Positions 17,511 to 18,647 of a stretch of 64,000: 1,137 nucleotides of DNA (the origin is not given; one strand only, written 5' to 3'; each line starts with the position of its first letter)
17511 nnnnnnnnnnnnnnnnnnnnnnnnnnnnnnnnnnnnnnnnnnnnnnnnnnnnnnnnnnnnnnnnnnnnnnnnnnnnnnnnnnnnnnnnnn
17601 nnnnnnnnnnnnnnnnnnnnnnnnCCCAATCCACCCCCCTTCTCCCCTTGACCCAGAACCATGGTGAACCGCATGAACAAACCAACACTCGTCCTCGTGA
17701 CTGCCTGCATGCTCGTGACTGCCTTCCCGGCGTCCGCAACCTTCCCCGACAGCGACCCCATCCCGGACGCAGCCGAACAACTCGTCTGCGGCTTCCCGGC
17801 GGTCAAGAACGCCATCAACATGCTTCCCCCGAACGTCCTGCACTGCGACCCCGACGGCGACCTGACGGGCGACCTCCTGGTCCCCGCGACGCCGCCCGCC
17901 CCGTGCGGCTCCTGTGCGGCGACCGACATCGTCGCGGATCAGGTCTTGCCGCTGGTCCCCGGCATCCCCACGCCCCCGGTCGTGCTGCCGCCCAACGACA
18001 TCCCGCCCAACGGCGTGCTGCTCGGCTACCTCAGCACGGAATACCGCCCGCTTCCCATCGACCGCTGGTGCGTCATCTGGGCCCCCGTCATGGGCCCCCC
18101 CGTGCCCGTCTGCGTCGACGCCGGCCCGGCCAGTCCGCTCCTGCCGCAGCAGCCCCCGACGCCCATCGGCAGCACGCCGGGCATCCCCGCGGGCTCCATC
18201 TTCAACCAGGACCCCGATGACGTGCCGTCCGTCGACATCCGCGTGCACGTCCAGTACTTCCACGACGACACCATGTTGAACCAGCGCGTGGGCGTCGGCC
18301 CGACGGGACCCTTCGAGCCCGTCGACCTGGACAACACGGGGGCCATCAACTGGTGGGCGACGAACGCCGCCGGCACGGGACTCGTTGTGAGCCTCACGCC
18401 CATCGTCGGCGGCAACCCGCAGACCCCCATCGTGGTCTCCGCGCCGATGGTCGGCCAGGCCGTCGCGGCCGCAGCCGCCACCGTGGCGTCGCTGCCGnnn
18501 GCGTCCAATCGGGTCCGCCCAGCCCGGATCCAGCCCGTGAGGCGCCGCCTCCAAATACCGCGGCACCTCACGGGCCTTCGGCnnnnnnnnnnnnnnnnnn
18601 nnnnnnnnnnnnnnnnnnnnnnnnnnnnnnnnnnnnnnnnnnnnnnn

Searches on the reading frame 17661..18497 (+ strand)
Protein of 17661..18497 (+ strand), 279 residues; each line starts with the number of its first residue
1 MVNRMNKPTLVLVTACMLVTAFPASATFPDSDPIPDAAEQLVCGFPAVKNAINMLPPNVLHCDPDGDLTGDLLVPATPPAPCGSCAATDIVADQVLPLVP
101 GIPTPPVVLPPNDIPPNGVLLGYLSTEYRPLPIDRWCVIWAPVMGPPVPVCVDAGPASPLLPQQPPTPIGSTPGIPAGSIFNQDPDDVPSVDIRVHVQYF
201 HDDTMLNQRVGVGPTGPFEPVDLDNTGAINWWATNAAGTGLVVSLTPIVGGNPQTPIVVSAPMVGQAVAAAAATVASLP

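Call 6: search_protein_families(library=pfam, proteins=[window:17661-18497:+], max_evalue=0.01)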
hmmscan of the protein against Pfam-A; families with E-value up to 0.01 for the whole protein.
window:17661-18497:+ (279 aa): 0 families

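Call 7: search_protein_families(library=ncbifam, proteins=[window:17661-18497:+], max_evalue=0.01)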
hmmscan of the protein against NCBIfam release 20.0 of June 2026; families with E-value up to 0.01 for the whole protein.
window:17661-18497:+ (279 aa): 0 families

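Call 49: find_encoding_contigs(protein=window:17661-18497:+, flank=1000, max_places=5)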
Protein window:17661-18497:+ (279 aa): 2 contigs read that carry it; 1 place shown.
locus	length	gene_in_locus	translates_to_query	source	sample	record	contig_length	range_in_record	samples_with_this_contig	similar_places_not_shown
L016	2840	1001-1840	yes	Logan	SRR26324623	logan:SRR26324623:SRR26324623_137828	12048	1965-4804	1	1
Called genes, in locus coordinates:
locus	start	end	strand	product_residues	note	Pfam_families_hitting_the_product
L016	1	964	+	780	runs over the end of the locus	-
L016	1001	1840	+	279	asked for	-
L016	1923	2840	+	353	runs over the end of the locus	-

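Call 55: find_homologous_proteins(query=window:17661-18497:+, max_evalue=0.001)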
Query window:17661-18497:+ (279 aa): 1 proteins with E <= 0.001 among 4129 candidates.
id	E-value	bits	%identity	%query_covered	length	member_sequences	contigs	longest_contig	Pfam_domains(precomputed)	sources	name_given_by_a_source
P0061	1.3e-176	604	100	99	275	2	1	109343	-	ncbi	ncbi:MAG: hypothetical protein V4510_05995 [bacterium]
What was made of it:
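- Tried and rejected: The same word-indexed search with ORF E alone found only E itself (call 55).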

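Call 65: find_related_loci(query=A7, collection=metagenome_contigs, flank=10000)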
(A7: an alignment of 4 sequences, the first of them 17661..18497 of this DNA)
Query A7 (279 aa) in metagenome_contigs; peptide patterns used: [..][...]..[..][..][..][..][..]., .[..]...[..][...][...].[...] (x = any residue, [..] = any of these).
199 stretches matched a pattern; 2 encode a relative of the query (tblastn E <= 1e-3); 2 distinct loci.
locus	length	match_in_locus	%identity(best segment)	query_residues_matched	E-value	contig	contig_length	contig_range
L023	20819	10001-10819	35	5-270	2e-37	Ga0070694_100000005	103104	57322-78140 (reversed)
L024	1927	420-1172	32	7-274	9e-22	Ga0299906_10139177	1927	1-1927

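Call 66: search_solved_structures(query=A7, max_evalue=10)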
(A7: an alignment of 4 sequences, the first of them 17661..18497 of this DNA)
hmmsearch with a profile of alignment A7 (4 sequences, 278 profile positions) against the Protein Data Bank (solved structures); distinct sequences matched with E-value up to 10: 3.
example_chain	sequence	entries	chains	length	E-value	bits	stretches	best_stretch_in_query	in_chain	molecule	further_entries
1mmo_G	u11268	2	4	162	2.1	10.9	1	189-227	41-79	METHANE MONOOXYGENASE HYDROLASE (GAMMA CHAIN) | METHANE MONOOXYGENASE HYDROXYLASE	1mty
1xmf_E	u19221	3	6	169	2.3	10.7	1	189-227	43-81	Methane monooxygenase component A gamma chain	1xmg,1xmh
1fyz_E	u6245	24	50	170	2.3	10.7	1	189-227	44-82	METHANE MONOOXYGENASE COMPONENT A, GAMMA CHAIN | Methane monooxygenase component A gamma chain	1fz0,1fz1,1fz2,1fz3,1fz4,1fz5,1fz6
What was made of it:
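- On Dockerin (PF00404): The candidate partner E has no Pfam, NCBIfam or PDB match (calls 6, 7, 66).
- No thioredoxin-like or other family hit was found for E (calls 6, 7, 66).
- Tried and rejected: The E-like profile found nothing (call 66).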

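Call 73: find_homologous_proteins(query=A8, max_evalue=0.001)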
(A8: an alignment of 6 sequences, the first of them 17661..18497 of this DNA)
Query A8 (6 sequences) (279 aa, profile of the alignment): 5 proteins with E <= 0.001 among 8000 candidates.
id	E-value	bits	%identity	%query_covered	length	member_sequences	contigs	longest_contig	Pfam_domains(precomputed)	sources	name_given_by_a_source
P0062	2.0e-115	403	35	97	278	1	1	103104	-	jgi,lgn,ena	-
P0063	1.6e-100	354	32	96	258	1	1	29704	-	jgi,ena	-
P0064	4.1e-100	353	30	95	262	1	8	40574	-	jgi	jgi:hypothetical protein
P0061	6.8e-96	339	100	99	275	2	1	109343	-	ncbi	ncbi:MAG: hypothetical protein V4510_05995 [bacterium]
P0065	8.2e-93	329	33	95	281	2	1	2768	-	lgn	-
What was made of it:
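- Three of the eight were found by searching with E alone (calls 65, 73).
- Tried and rejected: With the E-like alignment it found 5 proteins (call 73).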

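Call 74: find_encoding_contigs(protein=P0063, flank=10000, max_places=2)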
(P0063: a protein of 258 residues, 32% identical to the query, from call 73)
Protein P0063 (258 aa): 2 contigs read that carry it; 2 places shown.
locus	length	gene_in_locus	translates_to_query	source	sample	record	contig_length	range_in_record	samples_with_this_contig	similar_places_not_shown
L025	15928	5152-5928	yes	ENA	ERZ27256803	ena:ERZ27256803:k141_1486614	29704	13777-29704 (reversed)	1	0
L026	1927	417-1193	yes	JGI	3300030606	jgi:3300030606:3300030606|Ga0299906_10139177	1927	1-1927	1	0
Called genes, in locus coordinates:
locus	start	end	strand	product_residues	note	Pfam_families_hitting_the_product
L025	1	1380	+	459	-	?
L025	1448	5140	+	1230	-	PF02412:TSP_3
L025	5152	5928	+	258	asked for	-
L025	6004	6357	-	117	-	-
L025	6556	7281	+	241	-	-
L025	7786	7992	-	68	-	-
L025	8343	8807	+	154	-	PF00416:Ribosomal_S13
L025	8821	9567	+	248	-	PF01479:S4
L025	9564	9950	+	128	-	PF00411:Ribosomal_S11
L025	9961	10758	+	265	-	PF01193:RNA_pol_L, PF01000:RNA_pol_A_bac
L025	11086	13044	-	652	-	PF16177:ACAS_N, PF00501:AMP-binding, PF13193:AMP-binding_C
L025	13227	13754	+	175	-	-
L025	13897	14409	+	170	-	-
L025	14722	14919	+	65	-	-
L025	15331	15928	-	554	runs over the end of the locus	PF00482:T2SSF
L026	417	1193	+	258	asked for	-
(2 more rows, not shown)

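Call 75: find_encoding_contigs(protein=P0065, flank=3000, max_places=2)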
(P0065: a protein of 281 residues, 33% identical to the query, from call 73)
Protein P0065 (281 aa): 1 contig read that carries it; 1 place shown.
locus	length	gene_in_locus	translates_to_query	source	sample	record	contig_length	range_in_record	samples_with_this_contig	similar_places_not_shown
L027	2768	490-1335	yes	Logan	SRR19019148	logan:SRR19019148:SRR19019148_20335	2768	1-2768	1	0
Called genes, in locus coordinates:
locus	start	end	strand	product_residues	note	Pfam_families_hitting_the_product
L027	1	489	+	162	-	?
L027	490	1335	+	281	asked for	-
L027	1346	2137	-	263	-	PF01061:ABC2_membrane, PF12698:ABC2_membrane_3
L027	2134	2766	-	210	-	?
